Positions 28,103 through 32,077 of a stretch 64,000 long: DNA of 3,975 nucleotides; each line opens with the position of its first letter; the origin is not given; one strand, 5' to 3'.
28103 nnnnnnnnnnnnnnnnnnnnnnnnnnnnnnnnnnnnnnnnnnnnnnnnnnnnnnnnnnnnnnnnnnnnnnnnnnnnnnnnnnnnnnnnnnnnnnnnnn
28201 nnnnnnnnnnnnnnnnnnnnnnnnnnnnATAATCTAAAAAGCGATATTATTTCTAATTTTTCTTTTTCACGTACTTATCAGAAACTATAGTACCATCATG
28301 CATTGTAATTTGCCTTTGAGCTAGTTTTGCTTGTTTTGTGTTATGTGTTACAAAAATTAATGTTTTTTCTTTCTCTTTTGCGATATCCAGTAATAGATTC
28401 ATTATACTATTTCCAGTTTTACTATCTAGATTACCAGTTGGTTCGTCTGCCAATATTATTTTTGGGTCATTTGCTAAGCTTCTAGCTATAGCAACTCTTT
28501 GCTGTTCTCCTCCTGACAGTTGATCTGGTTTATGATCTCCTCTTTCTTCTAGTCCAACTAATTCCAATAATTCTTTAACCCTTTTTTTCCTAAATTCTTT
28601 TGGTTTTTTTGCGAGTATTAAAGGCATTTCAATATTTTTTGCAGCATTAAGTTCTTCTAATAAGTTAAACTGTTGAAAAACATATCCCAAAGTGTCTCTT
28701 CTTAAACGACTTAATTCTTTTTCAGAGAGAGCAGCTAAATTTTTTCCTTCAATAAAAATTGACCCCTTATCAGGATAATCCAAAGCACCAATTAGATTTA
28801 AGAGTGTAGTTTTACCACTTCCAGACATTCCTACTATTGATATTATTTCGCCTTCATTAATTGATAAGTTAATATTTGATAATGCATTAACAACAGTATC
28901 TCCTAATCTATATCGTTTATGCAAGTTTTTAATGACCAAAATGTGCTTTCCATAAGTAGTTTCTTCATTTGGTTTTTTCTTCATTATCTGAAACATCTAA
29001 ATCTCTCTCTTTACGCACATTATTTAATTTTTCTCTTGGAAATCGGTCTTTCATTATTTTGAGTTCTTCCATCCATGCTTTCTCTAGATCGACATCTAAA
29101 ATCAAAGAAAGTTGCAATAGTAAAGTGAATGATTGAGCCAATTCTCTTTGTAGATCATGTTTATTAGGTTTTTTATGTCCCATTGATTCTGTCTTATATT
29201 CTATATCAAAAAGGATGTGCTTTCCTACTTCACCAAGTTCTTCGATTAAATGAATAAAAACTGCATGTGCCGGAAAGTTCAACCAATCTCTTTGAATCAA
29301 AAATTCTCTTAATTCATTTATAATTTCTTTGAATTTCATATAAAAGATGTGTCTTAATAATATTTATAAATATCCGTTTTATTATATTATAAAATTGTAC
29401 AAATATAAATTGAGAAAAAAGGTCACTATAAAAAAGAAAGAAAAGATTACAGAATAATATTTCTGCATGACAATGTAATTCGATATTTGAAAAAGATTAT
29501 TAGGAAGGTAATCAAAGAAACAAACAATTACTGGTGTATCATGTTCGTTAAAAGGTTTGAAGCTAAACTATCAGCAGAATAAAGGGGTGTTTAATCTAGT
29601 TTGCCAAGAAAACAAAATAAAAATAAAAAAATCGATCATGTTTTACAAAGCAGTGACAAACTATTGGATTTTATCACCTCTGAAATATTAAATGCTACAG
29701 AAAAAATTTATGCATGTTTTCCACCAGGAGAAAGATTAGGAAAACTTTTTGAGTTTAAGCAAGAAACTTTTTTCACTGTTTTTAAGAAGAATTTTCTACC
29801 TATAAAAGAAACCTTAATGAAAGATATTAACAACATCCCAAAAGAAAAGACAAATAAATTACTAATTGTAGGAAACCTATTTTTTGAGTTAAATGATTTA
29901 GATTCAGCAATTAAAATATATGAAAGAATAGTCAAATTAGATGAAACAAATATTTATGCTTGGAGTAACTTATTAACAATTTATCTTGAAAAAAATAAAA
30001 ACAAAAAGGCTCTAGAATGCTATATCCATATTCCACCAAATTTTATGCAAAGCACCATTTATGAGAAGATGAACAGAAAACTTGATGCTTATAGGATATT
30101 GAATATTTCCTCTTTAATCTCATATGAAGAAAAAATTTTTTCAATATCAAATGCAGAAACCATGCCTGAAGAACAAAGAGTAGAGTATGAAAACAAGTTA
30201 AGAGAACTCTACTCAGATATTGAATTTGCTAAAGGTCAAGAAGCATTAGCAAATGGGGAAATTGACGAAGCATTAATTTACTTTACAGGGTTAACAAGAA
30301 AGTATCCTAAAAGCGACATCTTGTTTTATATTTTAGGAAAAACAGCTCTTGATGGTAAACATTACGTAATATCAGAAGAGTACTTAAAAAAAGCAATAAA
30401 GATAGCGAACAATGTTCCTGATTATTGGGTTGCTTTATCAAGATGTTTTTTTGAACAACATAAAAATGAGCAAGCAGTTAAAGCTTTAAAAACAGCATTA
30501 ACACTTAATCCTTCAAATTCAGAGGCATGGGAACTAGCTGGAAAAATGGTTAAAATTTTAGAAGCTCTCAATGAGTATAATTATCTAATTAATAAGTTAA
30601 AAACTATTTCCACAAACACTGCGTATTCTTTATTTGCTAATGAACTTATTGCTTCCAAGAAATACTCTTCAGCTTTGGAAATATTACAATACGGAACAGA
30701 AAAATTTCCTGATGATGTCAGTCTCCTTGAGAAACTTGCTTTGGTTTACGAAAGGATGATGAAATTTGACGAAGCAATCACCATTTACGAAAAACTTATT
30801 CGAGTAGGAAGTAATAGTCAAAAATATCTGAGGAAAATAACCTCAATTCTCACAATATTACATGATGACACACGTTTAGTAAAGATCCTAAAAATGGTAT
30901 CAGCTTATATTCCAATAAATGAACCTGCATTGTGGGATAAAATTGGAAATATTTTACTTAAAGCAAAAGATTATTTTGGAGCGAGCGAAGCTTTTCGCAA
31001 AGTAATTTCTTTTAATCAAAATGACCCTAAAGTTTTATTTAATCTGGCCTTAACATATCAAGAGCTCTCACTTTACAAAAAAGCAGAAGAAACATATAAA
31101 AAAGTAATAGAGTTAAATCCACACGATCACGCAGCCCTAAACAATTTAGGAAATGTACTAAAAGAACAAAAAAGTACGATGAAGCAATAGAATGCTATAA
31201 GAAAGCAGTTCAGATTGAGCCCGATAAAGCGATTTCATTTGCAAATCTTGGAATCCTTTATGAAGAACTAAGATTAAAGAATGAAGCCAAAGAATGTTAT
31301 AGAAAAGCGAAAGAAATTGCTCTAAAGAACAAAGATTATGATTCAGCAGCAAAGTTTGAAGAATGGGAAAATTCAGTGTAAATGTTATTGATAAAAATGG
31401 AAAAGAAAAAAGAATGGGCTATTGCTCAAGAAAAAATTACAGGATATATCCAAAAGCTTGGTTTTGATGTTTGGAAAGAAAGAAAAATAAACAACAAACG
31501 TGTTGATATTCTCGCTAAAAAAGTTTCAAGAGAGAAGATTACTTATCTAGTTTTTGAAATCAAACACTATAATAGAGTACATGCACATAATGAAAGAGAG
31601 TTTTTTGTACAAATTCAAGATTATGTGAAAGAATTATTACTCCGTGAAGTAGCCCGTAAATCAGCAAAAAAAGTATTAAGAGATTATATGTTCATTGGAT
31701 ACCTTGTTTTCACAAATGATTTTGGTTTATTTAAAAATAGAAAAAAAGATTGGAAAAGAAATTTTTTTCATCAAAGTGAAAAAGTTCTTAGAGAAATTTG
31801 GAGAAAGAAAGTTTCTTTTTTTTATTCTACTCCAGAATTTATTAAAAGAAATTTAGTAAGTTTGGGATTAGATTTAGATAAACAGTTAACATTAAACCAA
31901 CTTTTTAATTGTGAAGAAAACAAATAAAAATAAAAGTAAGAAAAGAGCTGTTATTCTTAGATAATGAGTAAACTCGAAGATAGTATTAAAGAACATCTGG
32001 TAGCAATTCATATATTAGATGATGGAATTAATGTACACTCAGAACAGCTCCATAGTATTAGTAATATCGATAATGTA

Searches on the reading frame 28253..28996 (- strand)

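Call 16: search_protein_families(library=pfam, proteins=[window:28253-28996:-], max_evalue=0.1)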
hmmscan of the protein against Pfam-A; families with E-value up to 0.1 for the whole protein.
window:28253-28996:- (247 aa): 24 families
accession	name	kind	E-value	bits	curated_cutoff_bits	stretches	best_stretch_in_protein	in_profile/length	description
PF00005.33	ABC_tran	-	1.9e-35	122.9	25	1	39-187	1-136/137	ABC transporter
PF13166.12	AAA_13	-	6.1e-07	29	36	1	151-232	491-583/713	AAA domain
PF02463.25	SMC_N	-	2.2e-05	24.4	40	1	133-232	116-211/220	RecF/RecN/SMC N terminal domain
PF13191.12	AAA_16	-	9e-05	23.5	32.6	1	46-211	19-132/167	AAA ATPase domain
PF13304.12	AAA_21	-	0.00023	21.8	27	0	146-220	224-300/304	AAA domain, putative AbiEii toxin, Type IV TA system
PF00931.28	NB-ARC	-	0.0005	19.9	23.5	1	44-68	13-37/248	NB-ARC domain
PF13238.12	AAA_18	-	0.00068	20.5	29.4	1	52-117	1-70/128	AAA domain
PF13401.12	AAA_22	-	0.00068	20.4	27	1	49-212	5-117/130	AAA domain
PF13555.12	AAA_29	-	0.0047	17.1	27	1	45-72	18-45/61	P-loop containing region of AAA domain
PF03205.20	MobB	-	0.011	16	26.6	1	51-67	1-17/133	Molybdopterin guanine dinucleotide synthesis protein B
PF00485.24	PRK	-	0.013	15.8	22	0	51-69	1-19/196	Phosphoribulokinase / Uridine kinase family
PF06745.19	ATPase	-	0.015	15.1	26.6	0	44-65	14-35/231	KaiC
PF03266.21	NTPase_1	-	0.017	15.4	23.9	0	171-238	90-153/168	NTPase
PF13173.12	AAA_14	-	0.02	15.3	27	1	50-94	3-47/129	AAA domain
PF20720.3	nSTAND3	-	0.022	14.9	27.2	0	46-78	14-45/155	Novel STAND NTPase 3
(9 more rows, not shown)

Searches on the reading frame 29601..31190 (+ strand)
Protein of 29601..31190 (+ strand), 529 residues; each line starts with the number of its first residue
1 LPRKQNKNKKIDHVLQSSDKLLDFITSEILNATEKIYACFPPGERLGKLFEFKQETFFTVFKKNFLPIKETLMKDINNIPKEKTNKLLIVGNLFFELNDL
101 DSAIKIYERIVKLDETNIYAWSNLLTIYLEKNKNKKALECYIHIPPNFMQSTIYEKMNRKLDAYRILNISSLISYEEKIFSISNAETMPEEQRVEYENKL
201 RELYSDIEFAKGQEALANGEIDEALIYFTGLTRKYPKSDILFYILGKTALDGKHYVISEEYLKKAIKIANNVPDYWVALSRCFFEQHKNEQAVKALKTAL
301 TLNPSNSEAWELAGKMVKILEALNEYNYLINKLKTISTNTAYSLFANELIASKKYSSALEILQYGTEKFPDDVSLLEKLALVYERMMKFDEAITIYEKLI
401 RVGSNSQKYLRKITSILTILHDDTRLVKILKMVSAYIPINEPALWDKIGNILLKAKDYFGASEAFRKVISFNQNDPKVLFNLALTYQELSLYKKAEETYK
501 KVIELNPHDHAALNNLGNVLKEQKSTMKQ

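Call 3: search_protein_families(library=pfam, proteins=[window:29601-31190:+], max_evalue=1)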
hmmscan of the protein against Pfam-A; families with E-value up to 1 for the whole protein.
window:29601-31190:+ (529 aa): 34 families (the best 25 are shown)
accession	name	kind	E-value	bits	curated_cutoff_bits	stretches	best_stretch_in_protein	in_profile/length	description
PF07719.23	TPR_2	-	7.7e-33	110.3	27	4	476-509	1-34/34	Tetratricopeptide repeat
PF00515.34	TPR_1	-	8.9e-29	98.6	27.8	4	476-509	1-34/34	Tetratricopeptide repeat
PF14559.12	TPR_19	-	1.5e-27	96.1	25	4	260-315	12-67/68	Tetratricopeptide repeat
PF13428.12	TPR_14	-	2.3e-27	93.1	23.5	4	273-315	1-43/44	Tetratricopeptide repeat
PF13414.12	TPR_11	-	3.3e-26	91.1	26.8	4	449-489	1-41/42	TPR repeat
PF13181.12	TPR_8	-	3.7e-26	89.5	25.7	4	477-508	2-33/34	Tetratricopeptide repeat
PF13431.12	TPR_17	-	3.5e-25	86.5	24.4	3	499-528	2-31/34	Tetratricopeptide repeat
PF13432.12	TPR_16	-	7.5e-23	81.1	32.7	4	209-271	1-63/65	Tetratricopeptide repeat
PF13174.12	TPR_6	-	9.8e-17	60.8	26.3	3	478-507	2-31/33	Tetratricopeptide repeat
PF13424.12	TPR_12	-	1.4e-16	60.9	30.1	4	447-505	8-74/77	Tetratricopeptide repeat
PF23914.1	TPR_CcmH_CycH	-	2e-14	54.2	42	2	444-524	52-135/158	Cytochrome c-type biogenesis protein H TPR domain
PF12895.13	ANAPC3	-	1.2e-12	48.4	27.2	3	338-398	23-81/82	Anaphase-promoting complex, cyclosome, subunit 3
PF13176.12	TPR_7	-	3.7e-12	45.8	27.9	2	376-401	2-27/36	Tetratricopeptide repeat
PF25063.1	ARM_TT21_C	-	9e-10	39.2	35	1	269-317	91-139/209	Tetratricopeptide repeat protein 21 C-terminal ARM domain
PF20308.4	TPR-S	-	4.4e-09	37.3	27.6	0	355-402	2-47/102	Tetratricopeptide Repeats-Sensor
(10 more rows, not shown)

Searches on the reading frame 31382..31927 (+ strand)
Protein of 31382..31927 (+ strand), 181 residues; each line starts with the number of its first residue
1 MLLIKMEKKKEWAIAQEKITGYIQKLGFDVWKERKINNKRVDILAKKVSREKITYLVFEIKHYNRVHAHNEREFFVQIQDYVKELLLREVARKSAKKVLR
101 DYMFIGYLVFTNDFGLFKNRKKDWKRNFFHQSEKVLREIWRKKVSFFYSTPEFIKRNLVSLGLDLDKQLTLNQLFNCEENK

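Call 3: search_protein_families(library=pfam, proteins=[window:31382-31927:+], max_evalue=1)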
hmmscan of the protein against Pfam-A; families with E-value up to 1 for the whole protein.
window:31382-31927:+ (181 aa): 1 family
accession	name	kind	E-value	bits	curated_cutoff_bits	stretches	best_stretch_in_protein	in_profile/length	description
PF08011.17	PDDEXK_9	-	0.00061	20.2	25.5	1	18-88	9-82/105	PD-(D/E)XK nuclease superfamily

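Call 4: search_protein_families(library=ncbifam, proteins=[window:31382-31927:+], max_evalue=1)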
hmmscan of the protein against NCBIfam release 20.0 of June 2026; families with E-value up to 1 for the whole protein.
window:31382-31927:+ (181 aa): 1 family
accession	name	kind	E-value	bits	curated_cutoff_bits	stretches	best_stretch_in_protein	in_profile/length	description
NF052627.1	SrfE_fam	equivalog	0.052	12.3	610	1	20-57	288-325/470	SrfE family effector protein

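Call 60: search_solved_structures(query=A4, max_evalue=10, show_alignments=2)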
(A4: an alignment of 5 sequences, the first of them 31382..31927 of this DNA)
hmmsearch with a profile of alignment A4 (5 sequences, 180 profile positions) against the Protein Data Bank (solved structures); distinct sequences matched with E-value up to 10: 1.
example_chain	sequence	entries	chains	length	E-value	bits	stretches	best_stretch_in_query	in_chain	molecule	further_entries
8a8h_A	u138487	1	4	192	0.75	12.6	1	33-94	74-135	APS kinase from Methanothermococcus thermolithotrophicus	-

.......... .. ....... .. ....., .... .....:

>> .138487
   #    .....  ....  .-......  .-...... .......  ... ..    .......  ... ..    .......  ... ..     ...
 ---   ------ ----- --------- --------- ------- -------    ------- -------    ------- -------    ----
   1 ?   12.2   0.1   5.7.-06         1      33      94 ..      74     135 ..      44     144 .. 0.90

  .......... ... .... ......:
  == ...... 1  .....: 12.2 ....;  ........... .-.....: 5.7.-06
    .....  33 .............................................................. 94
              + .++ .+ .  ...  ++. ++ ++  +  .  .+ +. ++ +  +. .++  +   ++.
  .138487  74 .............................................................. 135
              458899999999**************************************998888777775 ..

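Call 61: search_protein_families(library=pfam, alignment_id=A4, max_evalue=1)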
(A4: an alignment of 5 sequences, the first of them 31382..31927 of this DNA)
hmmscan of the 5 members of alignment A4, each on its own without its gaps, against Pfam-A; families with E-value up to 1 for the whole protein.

A. member 1, window:31382-31927:+ (181 aa): 1 family
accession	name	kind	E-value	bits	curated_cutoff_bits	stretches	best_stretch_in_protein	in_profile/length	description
PF08011.17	PDDEXK_9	-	0.00061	20.2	25.5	1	18-88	9-82/105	PD-(D/E)XK nuclease superfamily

B. families by the number of members that match (of 5 scanned): 9 families
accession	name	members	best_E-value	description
PF08011.17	PDDEXK_9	5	0.00061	PD-(D/E)XK nuclease superfamily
PF23837.1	DUF7207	3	0.027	Family of unknown function (DUF7207)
PF01912.23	eIF-6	1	0.0061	eIF-6 family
PF00216.26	Bac_DNA_binding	1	0.0076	Bacterial DNA-binding protein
PF24951.3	LisH_PAC1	1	0.013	PAC1 LisH domain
PF19651.4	DUF6154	1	0.025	Family of unknown function (DUF6154)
PF06648.16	AcMNPV_Ac75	1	0.099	Autographa californica nuclear polyhedrosis virus (AcMNPV), Ac75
PF06163.17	DUF977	1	0.14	Bacterial protein of unknown function (DUF977)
PF15278.12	Sec3_C_2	1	0.14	Sec3 exocyst complex subunit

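Call 81: find_encoding_contigs(protein=window:31382-31927:+, flank=2500, max_places=4)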
Protein window:31382-31927:+ (181 aa): 1 contig read that carries it; 1 place shown.
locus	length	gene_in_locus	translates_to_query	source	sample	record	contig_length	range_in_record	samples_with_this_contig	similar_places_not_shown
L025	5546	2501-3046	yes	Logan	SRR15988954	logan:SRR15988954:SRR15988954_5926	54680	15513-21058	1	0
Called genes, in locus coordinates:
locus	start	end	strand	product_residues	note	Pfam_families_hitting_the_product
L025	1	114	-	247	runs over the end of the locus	PF00005:ABC_tran, PF02463:SMC_N (faint), PF13166:AAA_13 (faint)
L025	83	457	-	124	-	-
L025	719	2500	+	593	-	PF12569:NatA_aux_su (weak), PF00515:TPR_1, PF13432:TPR_16, PF00515:TPR_1, PF07719:TPR_2, PF13181:TPR_8, PF13414:TPR_11, PF13424:TPR_12, +19 more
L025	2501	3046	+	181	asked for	-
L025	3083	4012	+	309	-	-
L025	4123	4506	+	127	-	-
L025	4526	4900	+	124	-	PF19027:DUF5752 (weak)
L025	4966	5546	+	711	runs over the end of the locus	PF00684:DnaJ_CXXCXGXG (weak), PF01336:tRNA_anti-codon, PF01368:DHH (weak)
